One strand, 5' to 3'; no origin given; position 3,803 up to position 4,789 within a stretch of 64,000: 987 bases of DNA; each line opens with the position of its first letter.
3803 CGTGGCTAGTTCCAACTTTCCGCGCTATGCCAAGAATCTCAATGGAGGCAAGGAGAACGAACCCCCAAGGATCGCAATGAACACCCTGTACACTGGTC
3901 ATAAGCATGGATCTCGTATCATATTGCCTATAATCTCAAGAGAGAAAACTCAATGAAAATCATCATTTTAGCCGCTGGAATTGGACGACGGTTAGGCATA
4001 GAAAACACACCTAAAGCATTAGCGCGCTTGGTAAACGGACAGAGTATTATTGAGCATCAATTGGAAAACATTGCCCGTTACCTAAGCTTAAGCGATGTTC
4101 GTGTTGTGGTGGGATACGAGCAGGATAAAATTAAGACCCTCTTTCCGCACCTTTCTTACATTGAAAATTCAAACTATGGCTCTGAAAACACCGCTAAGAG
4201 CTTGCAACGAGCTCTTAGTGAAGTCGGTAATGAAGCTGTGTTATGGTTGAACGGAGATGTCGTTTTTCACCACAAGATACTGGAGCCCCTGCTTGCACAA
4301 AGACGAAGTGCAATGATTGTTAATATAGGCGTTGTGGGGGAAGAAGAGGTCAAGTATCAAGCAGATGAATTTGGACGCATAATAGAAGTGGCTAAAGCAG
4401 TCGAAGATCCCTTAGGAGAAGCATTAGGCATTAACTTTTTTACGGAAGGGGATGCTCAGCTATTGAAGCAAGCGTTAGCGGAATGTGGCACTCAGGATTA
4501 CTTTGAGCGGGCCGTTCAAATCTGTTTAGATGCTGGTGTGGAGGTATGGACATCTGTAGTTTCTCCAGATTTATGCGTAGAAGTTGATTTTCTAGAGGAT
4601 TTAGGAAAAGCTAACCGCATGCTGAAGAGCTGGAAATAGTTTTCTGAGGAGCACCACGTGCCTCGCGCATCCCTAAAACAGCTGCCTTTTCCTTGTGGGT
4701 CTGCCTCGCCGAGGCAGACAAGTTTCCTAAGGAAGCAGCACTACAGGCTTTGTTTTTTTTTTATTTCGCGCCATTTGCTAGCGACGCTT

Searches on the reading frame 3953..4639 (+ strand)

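Call 48: search_protein_families(library=ncbifam, proteins=[window:3953-4639:+], max_evalue=0.001)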
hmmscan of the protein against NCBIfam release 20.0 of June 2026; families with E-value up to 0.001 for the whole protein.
window:3953-4639:+ (228 aa): 24 families
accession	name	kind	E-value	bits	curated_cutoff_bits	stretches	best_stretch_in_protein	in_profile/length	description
TIGR03992.1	Arch_glmU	subfamily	4.1e-14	52.3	292.1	1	1-124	1-128/393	bifunctional sugar-1-phosphate nucleotidylyltransferase/acetyltransferase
TIGR01173.1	glmU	equivalog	3.1e-13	49.4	366.85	1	1-146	1-141/452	bifunctional UDP-N-acetylglucosamine diphosphorylase/glucosamine-1-phosphate N-acetyltransferase GlmU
NF041313.1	UDPGP_AglF_Halo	equivalog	2e-12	47.1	400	1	1-224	1-234/234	UTP--glucose-1-phosphate uridylyltransferase AglF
TIGR03310.1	matur_MocA_YgfJ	equivalog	3.4e-09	36.9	186.45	1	3-113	2-111/188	molybdenum cofactor cytidylyltransferase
NF041173.1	Sug_nt_acttase_Thmprot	equivalog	9.2e-09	34.7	600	1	1-123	1-126/405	bifunctional sugar-1-phosphate nucleotidylyltransferase/acetyltransferase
NF010939.0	PRK14359.1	equivalog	1e-08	34.2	592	1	2-150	4-144/430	bifunctional UDP-N-acetylglucosamine diphosphorylase/glucosamine-1-phosphate N-acetyltransferase GlmU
NF010936.0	PRK14356.1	equivalog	1.3e-08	34.2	666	1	4-146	9-147/456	bifunctional UDP-N-acetylglucosamine diphosphorylase/glucosamine-1-phosphate N-acetyltransferase GlmU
NF010940.0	PRK14360.1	equivalog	1.8e-08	33.4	602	1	2-119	3-121/452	bifunctional UDP-N-acetylglucosamine diphosphorylase/glucosamine-1-phosphate N-acetyltransferase GlmU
NF045761.1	NAMPUrTaseMurU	equivalog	1.5e-07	31.5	250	1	1-109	1-114/226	N-acetylmuramate alpha-1-phosphate uridylyltransferase MurU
NF010932.0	PRK14352.1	equivalog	2e-07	30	611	1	3-145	9-151/488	bifunctional UDP-N-acetylglucosamine diphosphorylase/glucosamine-1-phosphate N-acetyltransferase GlmU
TIGR00453.1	ispD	equivalog_domain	6.3e-07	29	181.3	1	3-97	2-96/219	2-C-methyl-D-erythritol 4-phosphate cytidylyltransferase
NF010937.0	PRK14357.1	equivalog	8.6e-07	28.2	658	1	1-127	1-125/448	bifunctional UDP-N-acetylglucosamine diphosphorylase/glucosamine-1-phosphate N-acetyltransferase GlmU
NF038362.1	Sden_1164_fam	equivalog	1.2e-06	28.3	300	1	3-136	4-150/266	Sden_1164 family protein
NF006899.0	PRK09382.1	equivalog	2.4e-06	26.9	417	1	2-118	8-126/387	bifunctional 2-C-methyl-D-erythritol 4-phosphate cytidylyltransferase/2-C-methyl-D-erythritol 2,4-cyclodiphosphate synthase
NF010934.1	PRK14354.1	equivalog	3e-06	26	450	1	3-144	2-139/447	bifunctional UDP-N-acetylglucosamine diphosphorylase/glucosamine-1-phosphate N-acetyltransferase GlmU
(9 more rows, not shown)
